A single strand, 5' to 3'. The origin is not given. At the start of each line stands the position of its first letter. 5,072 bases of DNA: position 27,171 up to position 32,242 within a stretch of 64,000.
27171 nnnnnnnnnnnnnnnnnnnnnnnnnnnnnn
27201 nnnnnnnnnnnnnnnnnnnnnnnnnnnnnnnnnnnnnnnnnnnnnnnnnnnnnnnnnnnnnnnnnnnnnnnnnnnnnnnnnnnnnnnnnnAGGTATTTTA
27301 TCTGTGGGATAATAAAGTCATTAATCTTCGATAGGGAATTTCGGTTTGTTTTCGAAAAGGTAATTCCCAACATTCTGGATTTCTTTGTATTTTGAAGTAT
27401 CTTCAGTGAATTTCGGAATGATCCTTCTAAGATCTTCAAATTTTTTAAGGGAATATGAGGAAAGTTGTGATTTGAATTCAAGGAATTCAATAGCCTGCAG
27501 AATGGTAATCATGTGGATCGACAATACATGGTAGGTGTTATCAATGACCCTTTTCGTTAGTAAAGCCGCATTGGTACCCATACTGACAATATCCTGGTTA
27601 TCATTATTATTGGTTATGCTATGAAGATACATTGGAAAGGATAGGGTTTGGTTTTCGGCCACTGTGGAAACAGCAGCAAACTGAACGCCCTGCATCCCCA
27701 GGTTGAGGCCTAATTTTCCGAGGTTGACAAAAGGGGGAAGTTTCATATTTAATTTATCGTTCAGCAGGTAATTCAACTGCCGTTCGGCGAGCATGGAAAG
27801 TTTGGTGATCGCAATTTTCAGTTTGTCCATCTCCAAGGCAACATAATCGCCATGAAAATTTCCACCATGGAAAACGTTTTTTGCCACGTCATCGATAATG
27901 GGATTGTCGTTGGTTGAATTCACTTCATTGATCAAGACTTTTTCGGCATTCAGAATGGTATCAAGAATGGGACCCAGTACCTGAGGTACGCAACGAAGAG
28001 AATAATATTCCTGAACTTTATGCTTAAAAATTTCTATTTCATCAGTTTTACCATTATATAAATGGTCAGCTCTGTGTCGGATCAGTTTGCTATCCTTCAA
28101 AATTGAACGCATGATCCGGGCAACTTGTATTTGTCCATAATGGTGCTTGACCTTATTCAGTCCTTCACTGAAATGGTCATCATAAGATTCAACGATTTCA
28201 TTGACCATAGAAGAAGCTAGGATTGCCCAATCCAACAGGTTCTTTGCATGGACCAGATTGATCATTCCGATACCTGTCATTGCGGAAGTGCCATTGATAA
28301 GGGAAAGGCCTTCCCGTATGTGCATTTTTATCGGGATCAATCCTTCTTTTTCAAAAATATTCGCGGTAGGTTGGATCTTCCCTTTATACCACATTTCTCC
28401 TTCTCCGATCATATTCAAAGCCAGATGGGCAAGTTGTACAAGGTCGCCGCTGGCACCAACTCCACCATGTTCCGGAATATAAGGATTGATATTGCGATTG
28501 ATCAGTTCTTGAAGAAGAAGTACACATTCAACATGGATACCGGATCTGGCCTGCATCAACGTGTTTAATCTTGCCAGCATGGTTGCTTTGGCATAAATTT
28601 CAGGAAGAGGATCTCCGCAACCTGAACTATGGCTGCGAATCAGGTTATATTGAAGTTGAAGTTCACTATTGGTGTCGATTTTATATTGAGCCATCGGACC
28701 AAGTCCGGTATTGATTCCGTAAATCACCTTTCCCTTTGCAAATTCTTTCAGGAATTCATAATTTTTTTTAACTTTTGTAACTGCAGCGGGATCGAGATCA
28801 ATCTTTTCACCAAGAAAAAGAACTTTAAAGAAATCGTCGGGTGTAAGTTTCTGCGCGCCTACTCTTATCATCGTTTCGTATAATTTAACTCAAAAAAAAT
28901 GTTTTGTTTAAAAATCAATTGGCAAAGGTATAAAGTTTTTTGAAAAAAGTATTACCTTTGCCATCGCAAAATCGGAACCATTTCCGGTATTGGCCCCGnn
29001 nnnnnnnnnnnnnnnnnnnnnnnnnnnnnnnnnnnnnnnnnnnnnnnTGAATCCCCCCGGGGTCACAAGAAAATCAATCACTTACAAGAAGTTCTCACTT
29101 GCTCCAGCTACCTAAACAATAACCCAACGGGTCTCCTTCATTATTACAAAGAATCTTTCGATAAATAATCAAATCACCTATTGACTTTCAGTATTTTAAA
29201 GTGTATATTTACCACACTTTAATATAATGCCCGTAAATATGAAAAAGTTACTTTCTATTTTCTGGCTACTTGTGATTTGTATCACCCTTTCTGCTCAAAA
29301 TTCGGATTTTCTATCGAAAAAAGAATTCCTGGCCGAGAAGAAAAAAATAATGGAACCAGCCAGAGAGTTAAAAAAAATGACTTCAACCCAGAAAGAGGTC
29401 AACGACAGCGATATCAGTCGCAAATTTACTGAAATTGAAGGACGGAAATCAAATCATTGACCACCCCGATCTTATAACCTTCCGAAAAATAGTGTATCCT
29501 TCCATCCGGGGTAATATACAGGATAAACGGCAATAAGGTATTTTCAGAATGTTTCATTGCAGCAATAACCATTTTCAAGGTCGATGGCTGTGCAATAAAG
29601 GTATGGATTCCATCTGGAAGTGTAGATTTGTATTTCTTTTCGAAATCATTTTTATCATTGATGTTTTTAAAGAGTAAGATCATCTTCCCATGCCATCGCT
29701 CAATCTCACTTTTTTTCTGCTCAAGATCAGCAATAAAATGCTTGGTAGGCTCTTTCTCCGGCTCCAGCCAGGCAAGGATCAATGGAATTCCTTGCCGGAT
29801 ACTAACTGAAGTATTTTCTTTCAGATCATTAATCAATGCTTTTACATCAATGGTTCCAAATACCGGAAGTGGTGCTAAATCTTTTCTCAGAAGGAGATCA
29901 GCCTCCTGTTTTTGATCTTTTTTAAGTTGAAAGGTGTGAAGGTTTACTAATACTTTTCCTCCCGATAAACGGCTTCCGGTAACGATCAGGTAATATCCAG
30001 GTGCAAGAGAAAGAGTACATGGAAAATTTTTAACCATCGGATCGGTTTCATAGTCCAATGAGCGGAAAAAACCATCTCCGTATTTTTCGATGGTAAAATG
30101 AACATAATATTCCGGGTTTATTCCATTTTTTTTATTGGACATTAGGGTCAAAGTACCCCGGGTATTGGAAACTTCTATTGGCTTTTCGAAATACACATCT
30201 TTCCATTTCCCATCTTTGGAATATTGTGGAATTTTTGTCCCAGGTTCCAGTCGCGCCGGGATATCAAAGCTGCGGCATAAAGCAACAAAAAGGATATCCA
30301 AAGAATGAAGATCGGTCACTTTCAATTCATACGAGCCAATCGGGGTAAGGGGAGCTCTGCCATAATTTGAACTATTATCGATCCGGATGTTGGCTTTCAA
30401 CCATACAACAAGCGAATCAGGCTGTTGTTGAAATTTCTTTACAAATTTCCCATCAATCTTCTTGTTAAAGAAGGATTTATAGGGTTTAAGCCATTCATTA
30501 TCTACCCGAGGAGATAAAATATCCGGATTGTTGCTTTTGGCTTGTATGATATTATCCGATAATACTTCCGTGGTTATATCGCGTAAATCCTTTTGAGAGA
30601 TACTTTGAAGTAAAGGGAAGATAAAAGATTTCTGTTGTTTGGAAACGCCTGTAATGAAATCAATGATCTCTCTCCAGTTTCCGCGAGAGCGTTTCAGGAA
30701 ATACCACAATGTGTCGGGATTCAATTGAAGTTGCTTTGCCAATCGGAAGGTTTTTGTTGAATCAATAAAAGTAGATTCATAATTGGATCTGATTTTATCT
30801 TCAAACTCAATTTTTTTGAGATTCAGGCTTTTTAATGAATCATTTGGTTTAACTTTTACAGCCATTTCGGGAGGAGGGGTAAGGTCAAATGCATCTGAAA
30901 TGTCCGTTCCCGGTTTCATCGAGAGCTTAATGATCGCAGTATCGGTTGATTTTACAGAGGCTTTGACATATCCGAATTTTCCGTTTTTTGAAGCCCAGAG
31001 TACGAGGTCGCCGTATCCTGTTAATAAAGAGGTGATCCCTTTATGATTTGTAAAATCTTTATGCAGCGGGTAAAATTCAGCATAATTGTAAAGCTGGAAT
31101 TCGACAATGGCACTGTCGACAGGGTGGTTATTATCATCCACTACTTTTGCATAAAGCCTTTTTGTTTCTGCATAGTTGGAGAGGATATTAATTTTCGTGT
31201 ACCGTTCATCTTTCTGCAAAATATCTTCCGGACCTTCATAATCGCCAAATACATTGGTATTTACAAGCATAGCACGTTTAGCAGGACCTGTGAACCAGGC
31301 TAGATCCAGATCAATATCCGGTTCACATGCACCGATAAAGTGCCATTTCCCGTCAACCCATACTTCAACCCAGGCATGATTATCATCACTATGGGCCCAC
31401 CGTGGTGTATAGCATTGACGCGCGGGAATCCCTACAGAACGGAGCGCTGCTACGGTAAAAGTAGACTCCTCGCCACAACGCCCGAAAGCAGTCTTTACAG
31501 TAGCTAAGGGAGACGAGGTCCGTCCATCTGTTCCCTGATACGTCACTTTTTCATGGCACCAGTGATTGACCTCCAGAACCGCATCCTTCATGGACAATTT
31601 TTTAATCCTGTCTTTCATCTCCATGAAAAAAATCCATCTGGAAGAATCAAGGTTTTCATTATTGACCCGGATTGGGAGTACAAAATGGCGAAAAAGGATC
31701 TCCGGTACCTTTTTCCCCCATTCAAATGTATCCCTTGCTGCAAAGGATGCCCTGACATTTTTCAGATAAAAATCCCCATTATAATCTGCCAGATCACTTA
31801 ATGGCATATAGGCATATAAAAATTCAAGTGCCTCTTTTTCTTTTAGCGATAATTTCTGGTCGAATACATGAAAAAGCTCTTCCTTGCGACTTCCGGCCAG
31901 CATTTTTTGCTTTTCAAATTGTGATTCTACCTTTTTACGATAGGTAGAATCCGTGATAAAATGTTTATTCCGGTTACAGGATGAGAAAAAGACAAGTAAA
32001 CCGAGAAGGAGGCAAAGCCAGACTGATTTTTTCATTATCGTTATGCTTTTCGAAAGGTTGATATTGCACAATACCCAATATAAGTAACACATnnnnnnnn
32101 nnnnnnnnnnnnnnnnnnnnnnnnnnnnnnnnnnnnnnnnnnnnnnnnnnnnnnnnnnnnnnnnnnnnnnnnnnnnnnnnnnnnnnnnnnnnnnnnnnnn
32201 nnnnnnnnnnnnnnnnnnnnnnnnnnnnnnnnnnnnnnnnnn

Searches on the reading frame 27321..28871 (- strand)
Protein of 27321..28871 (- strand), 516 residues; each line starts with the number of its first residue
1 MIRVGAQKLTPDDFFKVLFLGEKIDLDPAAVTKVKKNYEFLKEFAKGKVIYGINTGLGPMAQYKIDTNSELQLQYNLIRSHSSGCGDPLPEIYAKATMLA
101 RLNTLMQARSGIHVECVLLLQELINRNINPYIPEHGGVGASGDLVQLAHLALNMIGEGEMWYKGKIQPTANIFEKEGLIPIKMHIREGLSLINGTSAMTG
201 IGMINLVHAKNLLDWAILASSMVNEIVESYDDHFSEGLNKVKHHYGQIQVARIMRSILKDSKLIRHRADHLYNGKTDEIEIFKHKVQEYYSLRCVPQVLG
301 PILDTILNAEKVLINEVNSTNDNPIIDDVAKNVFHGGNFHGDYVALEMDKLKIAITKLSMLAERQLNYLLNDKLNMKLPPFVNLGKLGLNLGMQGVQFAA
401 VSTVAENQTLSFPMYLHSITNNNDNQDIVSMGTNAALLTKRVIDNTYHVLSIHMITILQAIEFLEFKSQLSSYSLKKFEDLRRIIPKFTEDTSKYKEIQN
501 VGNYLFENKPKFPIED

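Call 8: search_protein_families(library=pfam, proteins=[window:27321-28871:-], max_evalue=0.001)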
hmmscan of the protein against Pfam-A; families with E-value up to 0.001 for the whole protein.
window:27321-28871:- (516 aa): 1 family
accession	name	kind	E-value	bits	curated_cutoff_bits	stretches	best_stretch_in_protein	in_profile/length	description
PF00221.24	Lyase_aromatic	-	2.4e-160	534.7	27.3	1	9-477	1-460/466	Aromatic amino acid lyase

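Call 35: search_protein_families(library=ncbifam, proteins=[window:27321-28871:-], max_evalue=0.00001)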
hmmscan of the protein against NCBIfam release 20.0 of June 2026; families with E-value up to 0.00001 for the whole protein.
window:27321-28871:- (516 aa): 8 families
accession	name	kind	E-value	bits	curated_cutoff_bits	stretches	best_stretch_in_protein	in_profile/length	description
NF053541.1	FlxA_rubin_TAL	equivalog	1.2e-250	832.2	700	1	12-505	4-496/498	flexirubin biosynthesis tyrosine ammonia-lyase FlxA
NF006871.0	PRK09367.1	subfamily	3.1e-131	438.5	524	1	2-506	4-493/505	histidine ammonia-lyase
TIGR01225.1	hutH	equivalog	4.7e-129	431.1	539.15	1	4-505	3-489/506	histidine ammonia-lyase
TIGR04475.1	Phe_D_beta_mut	equivalog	1.4e-116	390.1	800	1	8-498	9-502/510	phenylalanine aminomutase (D-beta-phenylalanine forming)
TIGR03832.1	Tyr_2_3_mutase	equivalog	2.9e-114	382.4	501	1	8-502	5-504/507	tyrosine 2,3-aminomutase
TIGR01226.1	phe_am_lyase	equivalog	3.8e-82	276.7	519.15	1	4-469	35-506/680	phenylalanine ammonia-lyase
NF041222.1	BagA_FevW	exception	2.9e-72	244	1000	1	42-486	43-495/529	bagremycin/ferroverdin biosynthesis tyrosine ammonia-lyase BagA/FevW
TIGR04473.1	taxol_Phe_23mut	exception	1.7e-59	201.8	1250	1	46-467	75-500/687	phenylalanine aminomutase (L-beta-phenylalanine forming)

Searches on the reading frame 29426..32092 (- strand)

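Call 8: search_protein_families(library=pfam, proteins=[window:29426-32092:-], max_evalue=0.001)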
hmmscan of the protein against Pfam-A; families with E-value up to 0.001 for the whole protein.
window:29426-32092:- (888 aa): 2 families
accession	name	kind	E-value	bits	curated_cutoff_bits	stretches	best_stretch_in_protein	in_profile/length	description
PF01841.26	Transglut_core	-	7.7e-25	87.7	23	2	164-250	10-103/108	Transglutaminase-like superfamily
PF04473.18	DUF553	-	0.00091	19.1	20.5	0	160-263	7-121/140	Transglutaminase-like domain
